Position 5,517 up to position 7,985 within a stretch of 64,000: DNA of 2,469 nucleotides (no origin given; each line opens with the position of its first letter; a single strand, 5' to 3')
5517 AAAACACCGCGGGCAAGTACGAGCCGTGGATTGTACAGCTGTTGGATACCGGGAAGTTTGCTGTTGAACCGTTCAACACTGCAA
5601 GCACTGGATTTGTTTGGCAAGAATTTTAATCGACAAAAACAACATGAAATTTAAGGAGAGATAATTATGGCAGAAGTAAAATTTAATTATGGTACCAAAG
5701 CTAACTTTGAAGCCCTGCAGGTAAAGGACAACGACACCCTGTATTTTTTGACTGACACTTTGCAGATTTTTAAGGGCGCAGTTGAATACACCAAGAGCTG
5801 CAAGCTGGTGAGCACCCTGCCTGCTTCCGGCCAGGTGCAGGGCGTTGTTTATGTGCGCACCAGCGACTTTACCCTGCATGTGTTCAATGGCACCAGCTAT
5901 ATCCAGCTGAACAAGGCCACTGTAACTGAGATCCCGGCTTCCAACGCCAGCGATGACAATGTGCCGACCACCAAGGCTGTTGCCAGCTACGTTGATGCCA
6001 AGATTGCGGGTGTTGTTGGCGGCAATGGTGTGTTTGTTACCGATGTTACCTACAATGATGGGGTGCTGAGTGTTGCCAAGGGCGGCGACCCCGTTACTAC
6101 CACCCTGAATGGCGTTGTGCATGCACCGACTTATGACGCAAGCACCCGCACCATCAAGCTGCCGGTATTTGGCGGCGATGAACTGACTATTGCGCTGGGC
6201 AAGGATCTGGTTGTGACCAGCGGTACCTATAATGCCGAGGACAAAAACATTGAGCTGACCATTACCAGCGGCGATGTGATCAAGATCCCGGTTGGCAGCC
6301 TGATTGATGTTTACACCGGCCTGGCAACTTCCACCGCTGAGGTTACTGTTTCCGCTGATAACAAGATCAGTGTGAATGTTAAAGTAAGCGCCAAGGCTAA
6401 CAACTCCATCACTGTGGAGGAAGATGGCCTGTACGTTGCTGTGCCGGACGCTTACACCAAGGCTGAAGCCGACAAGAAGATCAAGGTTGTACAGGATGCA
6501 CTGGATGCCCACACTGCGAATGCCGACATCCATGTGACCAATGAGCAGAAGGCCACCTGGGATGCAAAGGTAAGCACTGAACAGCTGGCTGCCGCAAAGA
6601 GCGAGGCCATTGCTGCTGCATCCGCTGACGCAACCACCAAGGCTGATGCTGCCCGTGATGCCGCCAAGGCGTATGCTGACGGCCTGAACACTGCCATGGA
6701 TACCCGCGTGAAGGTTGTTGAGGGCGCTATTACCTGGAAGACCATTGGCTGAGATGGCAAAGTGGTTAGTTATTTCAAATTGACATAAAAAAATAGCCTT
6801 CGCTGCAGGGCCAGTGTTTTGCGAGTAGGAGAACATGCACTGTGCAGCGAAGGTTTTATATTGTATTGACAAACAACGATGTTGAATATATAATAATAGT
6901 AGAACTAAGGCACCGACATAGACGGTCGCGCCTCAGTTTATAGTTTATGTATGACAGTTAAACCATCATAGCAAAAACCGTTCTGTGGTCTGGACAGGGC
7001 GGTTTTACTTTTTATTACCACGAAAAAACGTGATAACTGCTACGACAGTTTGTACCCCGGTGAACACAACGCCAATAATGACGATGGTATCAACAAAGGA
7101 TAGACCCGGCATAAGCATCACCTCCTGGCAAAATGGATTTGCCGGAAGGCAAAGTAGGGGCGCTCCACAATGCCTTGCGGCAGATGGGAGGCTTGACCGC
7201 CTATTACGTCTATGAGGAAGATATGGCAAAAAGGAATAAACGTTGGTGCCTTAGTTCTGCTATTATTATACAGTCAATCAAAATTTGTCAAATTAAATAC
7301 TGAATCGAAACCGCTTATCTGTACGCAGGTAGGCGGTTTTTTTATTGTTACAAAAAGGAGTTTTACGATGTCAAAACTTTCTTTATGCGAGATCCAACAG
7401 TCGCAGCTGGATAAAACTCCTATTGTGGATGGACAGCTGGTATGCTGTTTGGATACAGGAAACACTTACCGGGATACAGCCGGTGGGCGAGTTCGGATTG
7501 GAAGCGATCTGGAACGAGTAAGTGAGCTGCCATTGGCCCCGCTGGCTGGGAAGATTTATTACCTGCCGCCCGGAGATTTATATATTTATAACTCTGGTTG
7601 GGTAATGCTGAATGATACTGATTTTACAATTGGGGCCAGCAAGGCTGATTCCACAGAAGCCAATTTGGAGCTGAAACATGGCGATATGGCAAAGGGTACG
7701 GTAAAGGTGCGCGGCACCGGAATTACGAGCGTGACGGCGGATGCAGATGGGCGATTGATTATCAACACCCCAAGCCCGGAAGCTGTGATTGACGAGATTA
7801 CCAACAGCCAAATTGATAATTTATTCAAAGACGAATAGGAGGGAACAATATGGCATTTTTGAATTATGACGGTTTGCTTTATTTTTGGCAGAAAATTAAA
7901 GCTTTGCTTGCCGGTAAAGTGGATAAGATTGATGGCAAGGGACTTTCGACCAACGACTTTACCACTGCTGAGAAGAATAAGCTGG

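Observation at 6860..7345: Inverted-repeat-bounded cassette with convergent inward promoters, a 37-aa hydrophobic peptide and a bidirectional terminator (type I TA-like or MITE-like)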

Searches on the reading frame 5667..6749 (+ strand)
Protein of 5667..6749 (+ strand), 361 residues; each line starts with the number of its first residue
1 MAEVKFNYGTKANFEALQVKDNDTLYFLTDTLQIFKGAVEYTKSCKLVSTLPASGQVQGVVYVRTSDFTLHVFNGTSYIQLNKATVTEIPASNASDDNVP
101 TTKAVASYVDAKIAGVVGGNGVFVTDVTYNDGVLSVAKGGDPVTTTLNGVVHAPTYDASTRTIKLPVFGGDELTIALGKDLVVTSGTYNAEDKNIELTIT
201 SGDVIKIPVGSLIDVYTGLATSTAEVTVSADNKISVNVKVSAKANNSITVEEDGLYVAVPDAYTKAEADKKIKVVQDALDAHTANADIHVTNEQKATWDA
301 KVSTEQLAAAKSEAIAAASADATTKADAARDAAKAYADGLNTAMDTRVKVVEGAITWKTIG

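Call 7: search_protein_families(library=pfam, proteins=[window:5667-6749:+], max_evalue=1)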
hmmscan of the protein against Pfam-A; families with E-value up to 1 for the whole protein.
window:5667-6749:+ (361 aa): 4 families
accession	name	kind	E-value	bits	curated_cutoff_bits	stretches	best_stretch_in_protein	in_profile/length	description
PF24243.1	Phage_tail_C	-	0.0002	21.1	23.7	1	8-29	5-26/26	Phage tail tip domain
PF25158.1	ABCA11_C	-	0.054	13.8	27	1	189-211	15-37/55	ABC transporter A family member 11-like, C-terminal domain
PF17218.8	CBX7_C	-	0.076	13.2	22.2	1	122-131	13-22/33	CBX family C-terminal motif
PF14014.11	DUF4230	-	0.086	13.4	27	1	214-344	32-141/148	Protein of unknown function (DUF4230)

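Call 9: search_protein_families(library=phrogs, proteins=[window:5667-6749:+], max_evalue=1)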
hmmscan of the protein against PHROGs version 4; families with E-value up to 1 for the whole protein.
window:5667-6749:+ (361 aa): 3 families
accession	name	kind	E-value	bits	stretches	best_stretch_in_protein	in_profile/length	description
phrog_12754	-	unknown function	0.0016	18.4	1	238-340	164-247/579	-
phrog_13774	-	unknown function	0.011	16.9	1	247-348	7-113/122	-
phrog_31481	-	unknown function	0.21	12.8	0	154-178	40-64/71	-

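Call 44: find_homologous_proteins(query=window:5667-6749:+, max_evalue=0.00001)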
Query window:5667-6749:+ (361 aa): 455 proteins with E <= 0.00001 among 8000 candidates; the best 120 are listed.
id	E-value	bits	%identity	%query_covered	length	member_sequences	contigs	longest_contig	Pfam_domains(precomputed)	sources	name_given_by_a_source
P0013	4.7e-209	711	94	100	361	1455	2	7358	-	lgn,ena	-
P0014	2.5e-198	676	88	100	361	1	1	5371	-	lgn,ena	-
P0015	1.8e-188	644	84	100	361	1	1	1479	PF24243.2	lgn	-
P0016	3.7e-179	613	83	100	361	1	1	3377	-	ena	-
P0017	1.1e-173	595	92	87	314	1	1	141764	-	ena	-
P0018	3.4e-172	590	79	100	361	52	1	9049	-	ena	-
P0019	5.9e-172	590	79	100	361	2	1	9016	-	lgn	-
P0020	1.1e-171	589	78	100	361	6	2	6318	-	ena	-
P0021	2.3e-171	588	79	100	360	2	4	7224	-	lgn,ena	-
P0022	3.4e-171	587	78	100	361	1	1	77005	-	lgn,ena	-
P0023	6.0e-171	586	78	100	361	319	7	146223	-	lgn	-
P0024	1.4e-170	585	78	100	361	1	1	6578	-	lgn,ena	-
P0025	4.4e-170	583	76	100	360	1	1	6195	-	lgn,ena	-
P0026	4.9e-170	583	78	100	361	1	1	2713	-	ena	-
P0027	6.2e-170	583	78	100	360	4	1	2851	-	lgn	-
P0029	1.6e-168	578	78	100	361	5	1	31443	-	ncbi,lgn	-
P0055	3.4e-162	557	73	100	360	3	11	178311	-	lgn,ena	-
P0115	1.7e-148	512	67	100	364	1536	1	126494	PF24243.2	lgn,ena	-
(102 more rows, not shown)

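Call 45: find_encoding_contigs(protein=P0029, flank=4000, max_places=2)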
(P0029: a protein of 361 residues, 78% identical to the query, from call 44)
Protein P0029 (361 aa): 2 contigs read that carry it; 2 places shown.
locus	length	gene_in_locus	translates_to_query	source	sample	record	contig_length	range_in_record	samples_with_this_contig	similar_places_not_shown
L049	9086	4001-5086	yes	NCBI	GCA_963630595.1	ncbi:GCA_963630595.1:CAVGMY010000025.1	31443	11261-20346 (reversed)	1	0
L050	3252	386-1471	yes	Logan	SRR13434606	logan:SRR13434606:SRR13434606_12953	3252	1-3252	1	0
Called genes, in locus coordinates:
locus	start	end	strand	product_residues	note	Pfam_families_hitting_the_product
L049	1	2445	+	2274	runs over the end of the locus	PF19789:DUF6273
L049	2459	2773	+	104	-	-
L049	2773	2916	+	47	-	-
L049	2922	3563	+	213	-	-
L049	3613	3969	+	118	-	-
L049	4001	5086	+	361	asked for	-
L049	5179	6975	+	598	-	PF19789:DUF6273 (weak)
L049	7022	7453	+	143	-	-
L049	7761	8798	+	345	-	PF00078:RVT_1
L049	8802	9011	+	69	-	-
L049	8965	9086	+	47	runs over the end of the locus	-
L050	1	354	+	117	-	?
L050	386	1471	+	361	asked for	-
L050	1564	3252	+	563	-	?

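Call 46: find_encoding_contigs(protein=P0023, flank=4000, max_places=2)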
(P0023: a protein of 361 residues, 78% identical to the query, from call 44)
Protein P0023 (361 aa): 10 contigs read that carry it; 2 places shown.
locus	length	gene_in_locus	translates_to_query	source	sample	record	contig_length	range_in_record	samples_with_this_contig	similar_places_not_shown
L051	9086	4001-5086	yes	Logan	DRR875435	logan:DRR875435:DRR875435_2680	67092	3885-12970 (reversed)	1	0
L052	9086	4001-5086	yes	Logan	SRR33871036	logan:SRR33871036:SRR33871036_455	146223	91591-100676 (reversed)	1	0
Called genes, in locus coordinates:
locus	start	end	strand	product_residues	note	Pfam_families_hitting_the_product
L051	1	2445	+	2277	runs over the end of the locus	PF19789:DUF6273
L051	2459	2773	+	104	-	-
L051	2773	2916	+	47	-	-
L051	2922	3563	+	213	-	-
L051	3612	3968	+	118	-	-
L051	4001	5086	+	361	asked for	-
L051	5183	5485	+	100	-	-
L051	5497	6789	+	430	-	-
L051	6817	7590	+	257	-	-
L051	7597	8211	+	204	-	-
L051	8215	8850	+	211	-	-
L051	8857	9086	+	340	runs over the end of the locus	-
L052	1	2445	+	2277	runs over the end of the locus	PF19789:DUF6273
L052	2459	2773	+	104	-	-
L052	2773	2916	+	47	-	-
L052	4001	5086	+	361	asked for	-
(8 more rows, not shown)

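Call 47: find_encoding_contigs(protein=P0055, flank=4000, max_places=2)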
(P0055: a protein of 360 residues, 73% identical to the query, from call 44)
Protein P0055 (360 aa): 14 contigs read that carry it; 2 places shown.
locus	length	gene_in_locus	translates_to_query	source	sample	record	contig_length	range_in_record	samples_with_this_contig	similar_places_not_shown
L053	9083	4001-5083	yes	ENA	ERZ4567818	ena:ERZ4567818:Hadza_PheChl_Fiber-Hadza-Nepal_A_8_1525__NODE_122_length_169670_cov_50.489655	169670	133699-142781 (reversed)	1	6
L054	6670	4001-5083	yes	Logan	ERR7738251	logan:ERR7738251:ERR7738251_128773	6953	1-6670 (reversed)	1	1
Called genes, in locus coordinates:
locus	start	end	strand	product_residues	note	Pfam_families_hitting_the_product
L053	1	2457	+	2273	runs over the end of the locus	PF19789:DUF6273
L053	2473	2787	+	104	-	-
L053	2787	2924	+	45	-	-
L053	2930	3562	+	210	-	-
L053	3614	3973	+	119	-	-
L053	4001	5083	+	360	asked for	-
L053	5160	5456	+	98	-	-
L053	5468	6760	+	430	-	-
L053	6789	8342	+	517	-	-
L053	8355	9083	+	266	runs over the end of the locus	-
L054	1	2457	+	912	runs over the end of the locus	?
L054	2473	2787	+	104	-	-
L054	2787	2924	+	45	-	-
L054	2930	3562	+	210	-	-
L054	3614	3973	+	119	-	-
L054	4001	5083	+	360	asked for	-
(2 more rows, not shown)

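Call 48: find_encoding_contigs(protein=P0115, flank=4000, max_places=2)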
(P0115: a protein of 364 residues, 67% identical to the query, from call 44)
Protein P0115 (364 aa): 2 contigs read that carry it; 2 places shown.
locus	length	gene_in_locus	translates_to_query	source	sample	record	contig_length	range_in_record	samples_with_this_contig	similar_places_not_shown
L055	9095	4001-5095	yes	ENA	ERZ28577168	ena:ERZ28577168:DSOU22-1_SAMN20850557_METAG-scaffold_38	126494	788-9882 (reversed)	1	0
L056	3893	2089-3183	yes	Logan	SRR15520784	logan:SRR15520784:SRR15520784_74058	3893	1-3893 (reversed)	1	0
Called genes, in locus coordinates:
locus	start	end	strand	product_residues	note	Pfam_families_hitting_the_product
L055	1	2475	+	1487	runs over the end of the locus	PF19789:DUF6273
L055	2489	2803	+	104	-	-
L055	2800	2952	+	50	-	-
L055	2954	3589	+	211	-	-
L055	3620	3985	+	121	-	-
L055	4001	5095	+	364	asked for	PF24243:Phage_tail_C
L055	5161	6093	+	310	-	-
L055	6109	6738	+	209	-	-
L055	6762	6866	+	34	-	-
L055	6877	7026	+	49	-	-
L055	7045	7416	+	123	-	-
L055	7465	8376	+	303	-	-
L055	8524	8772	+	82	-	-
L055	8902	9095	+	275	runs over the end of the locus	PF19789:DUF6273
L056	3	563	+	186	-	?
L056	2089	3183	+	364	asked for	PF24243:Phage_tail_C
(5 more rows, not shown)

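Call 49: find_encoding_contigs(protein=P0014, flank=4000, max_places=2)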
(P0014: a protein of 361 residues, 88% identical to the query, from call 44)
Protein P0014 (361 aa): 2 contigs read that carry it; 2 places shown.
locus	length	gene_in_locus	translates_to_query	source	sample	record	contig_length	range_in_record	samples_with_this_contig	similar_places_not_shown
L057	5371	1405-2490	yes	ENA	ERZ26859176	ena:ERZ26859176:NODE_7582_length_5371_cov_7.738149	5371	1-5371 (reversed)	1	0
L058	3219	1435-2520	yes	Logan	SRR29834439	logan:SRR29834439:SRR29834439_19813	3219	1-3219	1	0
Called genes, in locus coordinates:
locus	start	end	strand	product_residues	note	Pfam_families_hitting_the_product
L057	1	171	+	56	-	?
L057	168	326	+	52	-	-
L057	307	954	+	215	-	-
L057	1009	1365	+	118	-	-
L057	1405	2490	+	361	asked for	-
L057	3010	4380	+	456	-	PF22337:Phage_fiber_rpt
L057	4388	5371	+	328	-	?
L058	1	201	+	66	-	?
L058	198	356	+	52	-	-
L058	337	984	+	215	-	-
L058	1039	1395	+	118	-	-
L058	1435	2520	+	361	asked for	-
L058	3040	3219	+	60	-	?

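Call 50: find_encoding_contigs(protein=P0016, flank=4000, max_places=2)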
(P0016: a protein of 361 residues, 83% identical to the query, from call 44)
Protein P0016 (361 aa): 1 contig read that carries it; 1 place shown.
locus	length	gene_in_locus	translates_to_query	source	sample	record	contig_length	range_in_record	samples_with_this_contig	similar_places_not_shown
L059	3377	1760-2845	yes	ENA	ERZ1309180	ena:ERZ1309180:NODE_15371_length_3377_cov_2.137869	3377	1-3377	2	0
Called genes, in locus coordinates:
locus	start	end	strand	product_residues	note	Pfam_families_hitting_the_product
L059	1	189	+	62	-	?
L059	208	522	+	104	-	-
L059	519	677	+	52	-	-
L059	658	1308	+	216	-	-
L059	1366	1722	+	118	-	-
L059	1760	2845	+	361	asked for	-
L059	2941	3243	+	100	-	-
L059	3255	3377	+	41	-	?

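Call 51: find_encoding_contigs(protein=P0018, flank=4000, max_places=2)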
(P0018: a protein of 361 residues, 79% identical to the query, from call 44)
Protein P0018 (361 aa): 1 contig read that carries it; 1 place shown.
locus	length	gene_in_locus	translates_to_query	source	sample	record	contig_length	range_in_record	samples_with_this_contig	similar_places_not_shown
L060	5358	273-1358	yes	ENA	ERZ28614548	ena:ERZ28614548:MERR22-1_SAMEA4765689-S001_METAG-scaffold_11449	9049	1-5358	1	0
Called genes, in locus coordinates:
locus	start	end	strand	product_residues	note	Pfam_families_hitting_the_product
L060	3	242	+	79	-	?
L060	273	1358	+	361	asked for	-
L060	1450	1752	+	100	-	-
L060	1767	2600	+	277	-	-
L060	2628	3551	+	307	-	-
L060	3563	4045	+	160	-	-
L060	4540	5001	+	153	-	-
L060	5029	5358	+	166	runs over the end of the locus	-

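Call 54: find_related_loci(query=A1, collection=genome_contigs, flank=3000)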
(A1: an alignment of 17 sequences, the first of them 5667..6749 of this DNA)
Query A1 (361 aa) in genome_contigs; peptide patterns used: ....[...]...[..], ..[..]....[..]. (x = any residue, [..] = any of these).
24 stretches matched a pattern; 3 encode a relative of the query (tblastn E <= 1e-3); 3 distinct loci.
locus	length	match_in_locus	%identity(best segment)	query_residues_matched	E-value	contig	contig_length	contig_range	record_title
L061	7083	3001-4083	94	1-361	0e+0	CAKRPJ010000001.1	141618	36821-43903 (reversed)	MAG: uncultured Lachnospiraceae bacterium isolate REFINED_METABAT215_TOP10_CONTIGS_1500_ASSEMBLY_K77_MERGED__Nepal_MoBio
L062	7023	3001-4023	49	4-360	5e-92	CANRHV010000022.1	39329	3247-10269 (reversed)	MAG: uncultured Monoglobus sp. isolate Lapin-022__bin79 genome assembly, contig: Lapin-022__NODE_965_length_39329_cov_7.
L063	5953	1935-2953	44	1-41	7e-5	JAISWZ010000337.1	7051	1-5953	MAG: Clostridiales bacterium isolate Nc350_bin154 k119_741201, whole genome shotgun sequence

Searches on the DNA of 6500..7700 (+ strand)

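Call 4: search_dna_similar(query=window:6700-7400:+, collection=phages, mode=distant, max_rows=30)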
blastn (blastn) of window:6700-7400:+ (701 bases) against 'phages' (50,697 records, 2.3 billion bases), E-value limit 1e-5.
No match.

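Call 6: search_rna_families(source=window, start=6500, end=7700, threshold=evalue, max_evalue=10)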
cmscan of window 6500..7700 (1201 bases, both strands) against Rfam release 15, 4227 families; matches with E-value up to 10: 8.
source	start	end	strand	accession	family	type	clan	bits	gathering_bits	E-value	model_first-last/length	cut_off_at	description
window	6854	7023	+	RF03532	SQ2397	Cis-reg;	-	24.1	100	0.098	1-243/243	no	Cis-regulator of HTH transcription factor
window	7303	7352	-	RF02618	SSRC34_2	Gene; sRNA;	-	21.2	48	1.1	1-125/125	no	Streptococcus sRNA 34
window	7277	7348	+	RF04312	trpB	Cis-reg;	-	20.9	59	4.3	1-107/107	no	trpB ncRNA motif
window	7262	7345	+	RF00515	PyrR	Cis-reg;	-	20.4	54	4.8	1-115/115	no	PyrR binding site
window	7208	7308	+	RF02406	snoR120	Gene; snRNA; snoRNA; CD-box;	-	18.4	55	9.3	1-74/74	no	Small nucleolar RNA snoR120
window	7268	7340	+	RF01459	rliE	Gene; sRNA;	-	16.5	90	7.1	106-182/222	no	Listeria sRNA rliE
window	6885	7038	-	RF03532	SQ2397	Cis-reg;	-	15.6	100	7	1-243/243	no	Cis-regulator of HTH transcription factor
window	7037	7165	-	RF02193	TCL6_3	Gene; lncRNA;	-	15.2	40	1.7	1-139/139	no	T-cell leukemia/lymphoma 6 conserved region 3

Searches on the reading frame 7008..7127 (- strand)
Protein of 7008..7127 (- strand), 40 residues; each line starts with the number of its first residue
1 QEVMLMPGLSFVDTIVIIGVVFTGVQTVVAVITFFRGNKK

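Call 7: search_protein_families(library=pfam, proteins=[window:7008-7118:-], max_evalue=1)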
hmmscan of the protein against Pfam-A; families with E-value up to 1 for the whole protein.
seq(37 aa): 1 family
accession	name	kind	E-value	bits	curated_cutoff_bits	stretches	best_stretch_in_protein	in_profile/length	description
PF11769.13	DUF3313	-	0.23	11.6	26.1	1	4-29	106-130/187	Protein of unknown function (DUF3313)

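Call 8: search_protein_families(library=ncbifam, proteins=[window:7008-7118:-], max_evalue=10)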
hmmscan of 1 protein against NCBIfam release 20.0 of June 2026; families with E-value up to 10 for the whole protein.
seq(37 aa): 2 families
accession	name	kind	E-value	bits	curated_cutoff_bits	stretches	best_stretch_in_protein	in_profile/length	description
NF011361.0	PRK14780.1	equivalog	0.023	14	199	1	7-35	201-229/263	lipoprotein signal peptidase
NF041600.1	cyt_ox_CcoM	equivalog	1.2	9.7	40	0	17-33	6-22/34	cytochrome c oxidase subunit CcoM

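Call 9: search_protein_families(library=phrogs, proteins=[window:7008-7118:-], max_evalue=1)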
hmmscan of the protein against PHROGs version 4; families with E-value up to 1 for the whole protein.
seq(37 aa): 1 family
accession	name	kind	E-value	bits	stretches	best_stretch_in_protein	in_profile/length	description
phrog_3824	-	unknown function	0.29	11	1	3-32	278-307/750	-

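Call 23: find_homologous_proteins(query=window:7008-7127:-, max_evalue=10)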
Query seq(40 aa) (40 aa): 11 proteins with E <= 10 among 11 candidates.
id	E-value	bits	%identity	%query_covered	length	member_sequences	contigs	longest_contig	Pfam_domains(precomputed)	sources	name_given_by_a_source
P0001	7.6e-14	67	93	100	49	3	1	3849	-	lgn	-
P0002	2.0e-13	65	95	93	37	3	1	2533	-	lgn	-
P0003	4.5e-12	61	97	88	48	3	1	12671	-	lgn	-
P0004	2.2e-11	59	94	88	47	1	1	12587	-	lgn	-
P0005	2.7e-11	59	94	88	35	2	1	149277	-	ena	-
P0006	3.3e-11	59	94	88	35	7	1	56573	-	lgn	-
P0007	3.9e-11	59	94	88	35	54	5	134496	-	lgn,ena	-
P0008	7.1e-11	58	91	88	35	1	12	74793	-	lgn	-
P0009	1.7e-10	57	91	88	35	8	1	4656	-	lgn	-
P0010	5.3e-7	46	90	78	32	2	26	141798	-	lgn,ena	-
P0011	1.4e-5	42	93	75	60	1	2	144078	-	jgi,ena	jgi:hypothetical protein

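Call 27: search_protein_representatives(protein=window:7008-7118:-)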
Query: 37 residues. Proteins with E-value up to 0.001 (for the whole library): 3; up to 1e-10: 1; up to 1e-30: 0. The best 3 are listed.
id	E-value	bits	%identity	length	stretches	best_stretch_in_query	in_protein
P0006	7.1e-12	59.0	94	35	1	3-37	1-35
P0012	1.2e-08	49.3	82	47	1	3-36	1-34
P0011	3.1e-06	42.0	93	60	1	3-32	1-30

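Call 64: search_dna_similar(query=window:7008-7118:-, collection=phages, mode=protein, max_evalue=10, max_rows=20)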
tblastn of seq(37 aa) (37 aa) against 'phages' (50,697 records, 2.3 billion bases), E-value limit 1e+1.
No match.

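Call 65: search_dna_similar(query=window:7008-7118:-, collection=plasmids, mode=protein, max_evalue=10, max_rows=20)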
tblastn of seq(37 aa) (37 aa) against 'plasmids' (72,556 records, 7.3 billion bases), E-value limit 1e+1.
No match.

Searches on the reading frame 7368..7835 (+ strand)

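Call 7: search_protein_families(library=pfam, proteins=[window:7368-7835:+], max_evalue=1)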
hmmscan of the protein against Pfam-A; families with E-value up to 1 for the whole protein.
window:7368-7835:+ (156 aa): 1 family
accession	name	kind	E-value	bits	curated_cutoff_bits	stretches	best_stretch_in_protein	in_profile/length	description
PF14352.11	DUF4402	-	0.15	13.2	25.2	1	85-145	22-83/129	Domain of unknown function (DUF4402)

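Call 9: search_protein_families(library=phrogs, proteins=[window:7368-7835:+], max_evalue=1)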
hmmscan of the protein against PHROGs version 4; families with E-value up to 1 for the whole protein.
window:7368-7835:+ (156 aa): 0 families
